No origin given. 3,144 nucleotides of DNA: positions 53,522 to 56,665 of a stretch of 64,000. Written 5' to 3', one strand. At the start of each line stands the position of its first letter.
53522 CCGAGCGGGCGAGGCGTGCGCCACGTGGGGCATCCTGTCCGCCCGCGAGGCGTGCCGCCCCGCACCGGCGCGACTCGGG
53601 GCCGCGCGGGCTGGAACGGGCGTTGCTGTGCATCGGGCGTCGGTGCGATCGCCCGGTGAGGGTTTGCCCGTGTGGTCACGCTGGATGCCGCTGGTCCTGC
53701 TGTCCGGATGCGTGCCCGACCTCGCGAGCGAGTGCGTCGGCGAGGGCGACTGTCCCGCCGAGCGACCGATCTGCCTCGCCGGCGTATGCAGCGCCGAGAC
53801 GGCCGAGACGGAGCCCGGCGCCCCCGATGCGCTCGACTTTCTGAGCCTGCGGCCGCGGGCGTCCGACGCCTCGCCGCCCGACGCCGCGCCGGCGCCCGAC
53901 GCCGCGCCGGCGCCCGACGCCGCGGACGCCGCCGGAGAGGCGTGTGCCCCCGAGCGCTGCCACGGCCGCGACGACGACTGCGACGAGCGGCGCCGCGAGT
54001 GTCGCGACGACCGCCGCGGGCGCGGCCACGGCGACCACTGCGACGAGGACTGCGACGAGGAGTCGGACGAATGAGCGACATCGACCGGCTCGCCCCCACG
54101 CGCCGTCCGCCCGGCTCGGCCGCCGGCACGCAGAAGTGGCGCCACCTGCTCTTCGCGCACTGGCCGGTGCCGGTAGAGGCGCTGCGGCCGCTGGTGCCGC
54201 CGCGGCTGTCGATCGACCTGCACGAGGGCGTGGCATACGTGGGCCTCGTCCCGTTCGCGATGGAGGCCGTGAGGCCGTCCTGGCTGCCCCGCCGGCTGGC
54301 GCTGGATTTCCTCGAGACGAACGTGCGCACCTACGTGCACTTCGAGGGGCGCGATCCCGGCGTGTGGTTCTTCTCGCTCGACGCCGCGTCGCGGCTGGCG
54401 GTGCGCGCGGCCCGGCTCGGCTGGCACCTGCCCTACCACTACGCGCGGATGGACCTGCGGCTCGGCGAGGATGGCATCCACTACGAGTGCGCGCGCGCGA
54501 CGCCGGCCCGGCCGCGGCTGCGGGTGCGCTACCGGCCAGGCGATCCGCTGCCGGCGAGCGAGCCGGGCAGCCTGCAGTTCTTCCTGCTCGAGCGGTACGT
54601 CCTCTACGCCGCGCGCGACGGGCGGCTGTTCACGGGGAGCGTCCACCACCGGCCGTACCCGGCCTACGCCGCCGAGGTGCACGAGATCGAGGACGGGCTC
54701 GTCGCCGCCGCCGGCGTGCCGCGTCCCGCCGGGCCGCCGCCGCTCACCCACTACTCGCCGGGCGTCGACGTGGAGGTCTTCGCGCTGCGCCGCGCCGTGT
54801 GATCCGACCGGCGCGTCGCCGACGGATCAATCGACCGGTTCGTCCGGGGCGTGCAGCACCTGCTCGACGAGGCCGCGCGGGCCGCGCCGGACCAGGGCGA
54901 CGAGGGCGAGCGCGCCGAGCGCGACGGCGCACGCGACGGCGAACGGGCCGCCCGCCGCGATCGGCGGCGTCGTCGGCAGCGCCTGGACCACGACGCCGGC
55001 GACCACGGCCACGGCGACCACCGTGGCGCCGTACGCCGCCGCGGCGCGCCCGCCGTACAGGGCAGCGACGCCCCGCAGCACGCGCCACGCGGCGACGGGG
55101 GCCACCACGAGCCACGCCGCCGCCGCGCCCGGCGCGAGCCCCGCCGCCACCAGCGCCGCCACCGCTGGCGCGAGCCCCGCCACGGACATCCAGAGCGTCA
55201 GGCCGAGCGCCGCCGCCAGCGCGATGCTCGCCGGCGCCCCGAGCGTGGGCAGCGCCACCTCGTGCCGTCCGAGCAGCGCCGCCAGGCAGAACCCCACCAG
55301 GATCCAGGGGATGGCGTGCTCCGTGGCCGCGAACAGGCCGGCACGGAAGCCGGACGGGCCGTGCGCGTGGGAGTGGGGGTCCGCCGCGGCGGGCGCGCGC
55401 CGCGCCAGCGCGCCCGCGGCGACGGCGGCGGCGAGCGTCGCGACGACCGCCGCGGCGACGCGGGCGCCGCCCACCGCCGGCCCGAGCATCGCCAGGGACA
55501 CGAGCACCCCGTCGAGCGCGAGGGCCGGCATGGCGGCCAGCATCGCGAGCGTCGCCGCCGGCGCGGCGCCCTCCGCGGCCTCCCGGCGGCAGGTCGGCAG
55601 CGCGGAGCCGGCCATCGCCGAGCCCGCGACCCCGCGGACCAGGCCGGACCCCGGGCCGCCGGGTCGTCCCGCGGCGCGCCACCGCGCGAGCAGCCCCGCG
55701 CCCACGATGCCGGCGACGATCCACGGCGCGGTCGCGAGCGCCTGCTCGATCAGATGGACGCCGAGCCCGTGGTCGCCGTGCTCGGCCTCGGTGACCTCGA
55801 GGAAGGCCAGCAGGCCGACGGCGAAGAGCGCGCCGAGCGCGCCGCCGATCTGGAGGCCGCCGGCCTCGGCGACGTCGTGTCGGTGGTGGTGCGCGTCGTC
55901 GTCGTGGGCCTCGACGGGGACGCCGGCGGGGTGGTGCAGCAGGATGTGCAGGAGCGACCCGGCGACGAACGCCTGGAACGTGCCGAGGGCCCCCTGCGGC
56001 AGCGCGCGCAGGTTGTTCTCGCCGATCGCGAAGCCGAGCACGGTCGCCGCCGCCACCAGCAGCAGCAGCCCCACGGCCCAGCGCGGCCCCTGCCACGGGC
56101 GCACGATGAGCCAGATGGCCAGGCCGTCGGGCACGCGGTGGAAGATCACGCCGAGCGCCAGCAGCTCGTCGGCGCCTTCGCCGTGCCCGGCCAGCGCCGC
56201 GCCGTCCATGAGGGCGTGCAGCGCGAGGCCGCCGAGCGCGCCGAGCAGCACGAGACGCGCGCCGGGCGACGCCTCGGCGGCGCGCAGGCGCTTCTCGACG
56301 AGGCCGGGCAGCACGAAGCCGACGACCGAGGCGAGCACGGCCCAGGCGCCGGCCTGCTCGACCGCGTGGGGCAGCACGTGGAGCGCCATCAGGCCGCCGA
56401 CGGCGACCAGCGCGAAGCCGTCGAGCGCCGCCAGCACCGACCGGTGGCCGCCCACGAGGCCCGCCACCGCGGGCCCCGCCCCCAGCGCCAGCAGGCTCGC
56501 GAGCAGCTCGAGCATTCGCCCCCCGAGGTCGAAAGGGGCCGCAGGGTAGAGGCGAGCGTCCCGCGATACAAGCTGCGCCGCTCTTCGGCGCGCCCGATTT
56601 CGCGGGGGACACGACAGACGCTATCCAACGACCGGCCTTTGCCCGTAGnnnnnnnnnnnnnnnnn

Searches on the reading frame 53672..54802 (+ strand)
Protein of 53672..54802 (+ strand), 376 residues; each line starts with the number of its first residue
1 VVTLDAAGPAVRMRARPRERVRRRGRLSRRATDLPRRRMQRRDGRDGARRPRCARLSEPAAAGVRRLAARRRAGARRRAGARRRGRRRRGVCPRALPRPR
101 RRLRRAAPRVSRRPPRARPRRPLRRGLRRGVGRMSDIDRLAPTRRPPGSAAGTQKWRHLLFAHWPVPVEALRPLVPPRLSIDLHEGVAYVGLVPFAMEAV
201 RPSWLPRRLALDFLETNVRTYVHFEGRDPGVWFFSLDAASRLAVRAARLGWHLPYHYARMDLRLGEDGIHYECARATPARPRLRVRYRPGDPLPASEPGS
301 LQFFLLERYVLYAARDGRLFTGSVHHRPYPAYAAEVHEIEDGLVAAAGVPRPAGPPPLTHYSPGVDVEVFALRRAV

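Call 64: search_protein_families(library=pfam, proteins=[window:53672-54802:+], max_evalue=0.001)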
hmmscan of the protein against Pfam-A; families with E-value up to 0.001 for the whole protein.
window:53672-54802:+ (376 aa): 2 families
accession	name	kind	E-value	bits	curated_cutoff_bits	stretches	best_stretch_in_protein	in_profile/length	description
PF09844.14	DUF2071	-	1.2e-70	237.9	27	1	153-366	1-212/212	Uncharacterized conserved protein (COG2071)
PF06314.16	ADC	-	3.1e-05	24.1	29.8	1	146-303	7-157/238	Acetoacetate decarboxylase (ADC)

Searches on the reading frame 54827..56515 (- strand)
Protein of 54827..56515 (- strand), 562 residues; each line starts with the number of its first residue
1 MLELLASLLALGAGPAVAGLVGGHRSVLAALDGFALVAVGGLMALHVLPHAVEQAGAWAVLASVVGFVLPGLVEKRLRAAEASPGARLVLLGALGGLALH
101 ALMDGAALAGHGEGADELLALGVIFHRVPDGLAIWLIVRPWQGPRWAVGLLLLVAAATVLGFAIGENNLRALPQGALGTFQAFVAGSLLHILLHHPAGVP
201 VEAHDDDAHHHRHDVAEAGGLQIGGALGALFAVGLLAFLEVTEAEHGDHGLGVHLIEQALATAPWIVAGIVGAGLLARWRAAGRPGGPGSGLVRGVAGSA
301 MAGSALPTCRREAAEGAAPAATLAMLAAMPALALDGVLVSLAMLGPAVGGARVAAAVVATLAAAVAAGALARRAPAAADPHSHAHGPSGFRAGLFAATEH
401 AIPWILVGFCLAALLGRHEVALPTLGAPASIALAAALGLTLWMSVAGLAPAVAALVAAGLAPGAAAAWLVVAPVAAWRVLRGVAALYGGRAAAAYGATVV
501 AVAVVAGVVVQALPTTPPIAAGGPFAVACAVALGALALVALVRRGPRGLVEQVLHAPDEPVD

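Call 47: search_protein_families(library=pfam, proteins=[window:54827-56515:-], max_evalue=0.001)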
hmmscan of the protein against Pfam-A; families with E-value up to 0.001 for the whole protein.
window:54827-56515:- (562 aa): 1 family
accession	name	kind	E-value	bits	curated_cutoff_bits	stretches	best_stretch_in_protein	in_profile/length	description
PF03773.19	ArsP_1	-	0.00012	21.8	32.3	1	423-511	203-293/294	Predicted permease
